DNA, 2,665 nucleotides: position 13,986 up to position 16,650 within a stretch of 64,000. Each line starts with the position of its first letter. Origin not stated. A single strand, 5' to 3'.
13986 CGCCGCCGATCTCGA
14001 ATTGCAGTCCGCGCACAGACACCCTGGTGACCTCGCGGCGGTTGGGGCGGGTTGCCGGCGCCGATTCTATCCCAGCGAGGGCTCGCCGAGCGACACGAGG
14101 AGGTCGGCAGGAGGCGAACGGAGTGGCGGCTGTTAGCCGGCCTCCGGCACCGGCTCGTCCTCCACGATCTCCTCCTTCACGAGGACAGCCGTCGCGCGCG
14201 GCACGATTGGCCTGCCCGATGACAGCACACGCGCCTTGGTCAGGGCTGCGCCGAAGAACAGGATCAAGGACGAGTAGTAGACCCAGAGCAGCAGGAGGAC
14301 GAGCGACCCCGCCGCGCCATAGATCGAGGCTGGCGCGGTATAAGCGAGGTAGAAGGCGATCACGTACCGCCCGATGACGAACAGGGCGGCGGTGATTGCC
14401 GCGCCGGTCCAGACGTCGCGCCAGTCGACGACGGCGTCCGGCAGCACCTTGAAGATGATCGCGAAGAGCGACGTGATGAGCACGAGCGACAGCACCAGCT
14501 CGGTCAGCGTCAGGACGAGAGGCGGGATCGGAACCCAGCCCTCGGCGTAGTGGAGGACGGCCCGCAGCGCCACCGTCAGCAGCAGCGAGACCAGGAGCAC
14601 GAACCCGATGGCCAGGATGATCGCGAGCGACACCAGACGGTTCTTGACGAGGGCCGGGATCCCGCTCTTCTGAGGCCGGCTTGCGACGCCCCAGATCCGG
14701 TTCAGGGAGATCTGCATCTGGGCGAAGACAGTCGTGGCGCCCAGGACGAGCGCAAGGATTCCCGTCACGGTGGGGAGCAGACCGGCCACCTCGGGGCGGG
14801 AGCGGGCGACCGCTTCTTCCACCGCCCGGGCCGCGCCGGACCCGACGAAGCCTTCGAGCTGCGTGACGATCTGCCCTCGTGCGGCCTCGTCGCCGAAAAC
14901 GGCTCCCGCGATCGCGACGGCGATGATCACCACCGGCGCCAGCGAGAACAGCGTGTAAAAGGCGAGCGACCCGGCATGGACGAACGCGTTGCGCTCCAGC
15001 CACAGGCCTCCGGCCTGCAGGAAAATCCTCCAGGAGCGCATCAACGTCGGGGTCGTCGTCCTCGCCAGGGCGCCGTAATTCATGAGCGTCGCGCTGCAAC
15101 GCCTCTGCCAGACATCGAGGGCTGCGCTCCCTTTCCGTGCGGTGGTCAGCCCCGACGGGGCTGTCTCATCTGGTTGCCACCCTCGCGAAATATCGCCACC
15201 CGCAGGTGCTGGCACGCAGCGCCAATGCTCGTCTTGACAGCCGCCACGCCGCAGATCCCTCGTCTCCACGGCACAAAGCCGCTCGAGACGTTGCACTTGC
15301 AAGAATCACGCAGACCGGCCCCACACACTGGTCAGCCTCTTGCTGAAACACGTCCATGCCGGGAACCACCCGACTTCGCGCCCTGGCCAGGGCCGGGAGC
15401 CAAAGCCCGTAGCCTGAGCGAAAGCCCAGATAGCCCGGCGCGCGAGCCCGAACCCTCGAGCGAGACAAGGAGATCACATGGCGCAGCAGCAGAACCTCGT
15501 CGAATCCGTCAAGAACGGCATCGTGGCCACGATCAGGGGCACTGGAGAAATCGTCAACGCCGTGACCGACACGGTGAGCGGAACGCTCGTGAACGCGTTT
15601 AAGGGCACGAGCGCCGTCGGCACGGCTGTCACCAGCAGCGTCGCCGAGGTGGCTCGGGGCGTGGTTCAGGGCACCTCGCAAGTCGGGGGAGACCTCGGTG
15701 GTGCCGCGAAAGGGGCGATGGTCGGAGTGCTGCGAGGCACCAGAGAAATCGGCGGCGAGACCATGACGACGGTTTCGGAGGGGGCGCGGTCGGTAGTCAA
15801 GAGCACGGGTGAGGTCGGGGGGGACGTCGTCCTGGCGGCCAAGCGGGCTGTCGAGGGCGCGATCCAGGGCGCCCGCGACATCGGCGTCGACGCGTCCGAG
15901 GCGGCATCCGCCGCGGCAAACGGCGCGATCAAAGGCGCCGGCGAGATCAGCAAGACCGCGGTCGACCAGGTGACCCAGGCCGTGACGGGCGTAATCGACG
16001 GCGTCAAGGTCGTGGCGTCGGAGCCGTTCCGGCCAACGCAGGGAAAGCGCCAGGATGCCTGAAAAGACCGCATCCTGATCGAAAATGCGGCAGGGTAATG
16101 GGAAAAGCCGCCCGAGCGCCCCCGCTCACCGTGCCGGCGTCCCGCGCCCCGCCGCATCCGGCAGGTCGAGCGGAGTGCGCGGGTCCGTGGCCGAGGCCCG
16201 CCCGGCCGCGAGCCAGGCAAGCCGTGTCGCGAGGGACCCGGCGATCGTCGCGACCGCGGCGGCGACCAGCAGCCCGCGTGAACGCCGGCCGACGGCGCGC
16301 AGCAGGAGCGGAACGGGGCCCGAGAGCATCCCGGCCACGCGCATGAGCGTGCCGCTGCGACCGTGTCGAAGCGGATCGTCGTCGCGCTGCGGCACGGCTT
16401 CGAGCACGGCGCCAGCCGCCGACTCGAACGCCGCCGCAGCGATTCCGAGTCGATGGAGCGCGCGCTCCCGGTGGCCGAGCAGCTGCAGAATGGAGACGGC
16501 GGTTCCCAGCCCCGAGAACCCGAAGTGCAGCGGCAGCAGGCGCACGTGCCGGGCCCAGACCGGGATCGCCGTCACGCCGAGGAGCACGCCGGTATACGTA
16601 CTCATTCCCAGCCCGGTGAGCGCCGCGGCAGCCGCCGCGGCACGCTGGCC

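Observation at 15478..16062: Protein built almost entirely from eight tandem 22-residue repeats (consensus roughly x-x-x-x-V/A-x-x-x-A/V-x-G-x-V/I-x-G-T/A-x-E/D-I/V-G-G-D)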

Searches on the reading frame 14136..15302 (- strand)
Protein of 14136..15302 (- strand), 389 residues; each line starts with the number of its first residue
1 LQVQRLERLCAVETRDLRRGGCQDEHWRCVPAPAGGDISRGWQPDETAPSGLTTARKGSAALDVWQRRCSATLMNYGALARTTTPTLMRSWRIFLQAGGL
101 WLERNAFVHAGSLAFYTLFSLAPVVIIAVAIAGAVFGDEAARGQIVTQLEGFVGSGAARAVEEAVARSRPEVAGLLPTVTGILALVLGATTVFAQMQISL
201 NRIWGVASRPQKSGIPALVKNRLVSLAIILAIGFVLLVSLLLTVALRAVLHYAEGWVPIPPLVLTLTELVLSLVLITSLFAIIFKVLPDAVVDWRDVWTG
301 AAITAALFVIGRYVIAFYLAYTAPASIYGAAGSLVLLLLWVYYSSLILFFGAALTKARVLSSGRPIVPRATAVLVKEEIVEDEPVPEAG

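Call 15: search_protein_families(library=pfam, proteins=[window:14136-15302:-], max_evalue=0.001)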
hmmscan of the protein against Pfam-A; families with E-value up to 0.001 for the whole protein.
window:14136-15302:- (389 aa): 1 family
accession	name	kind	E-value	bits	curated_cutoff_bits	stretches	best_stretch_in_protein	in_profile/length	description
PF03631.20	Virul_fac_BrkB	-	5.1e-49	167.7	33.7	1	104-357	3-254/259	Virulence factor BrkB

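Call 73: search_protein_families(library=padloc, proteins=[window:14136-15083:-], max_evalue=0.01)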
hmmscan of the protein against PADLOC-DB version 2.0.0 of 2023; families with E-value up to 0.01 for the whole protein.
window:14136-15083:- (316 aa): 0 families

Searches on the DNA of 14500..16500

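Call 23: search_rna_families(source=window, start=14500, end=16500, threshold=evalue, max_evalue=1)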
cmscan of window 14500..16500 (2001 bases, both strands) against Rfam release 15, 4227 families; matches with E-value up to 1: 1.
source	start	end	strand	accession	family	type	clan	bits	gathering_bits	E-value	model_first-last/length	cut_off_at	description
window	14907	14943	-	RF01059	mir-598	Gene; miRNA;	-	21.1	69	0.31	1-80/80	no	mir-598 microRNA precursor family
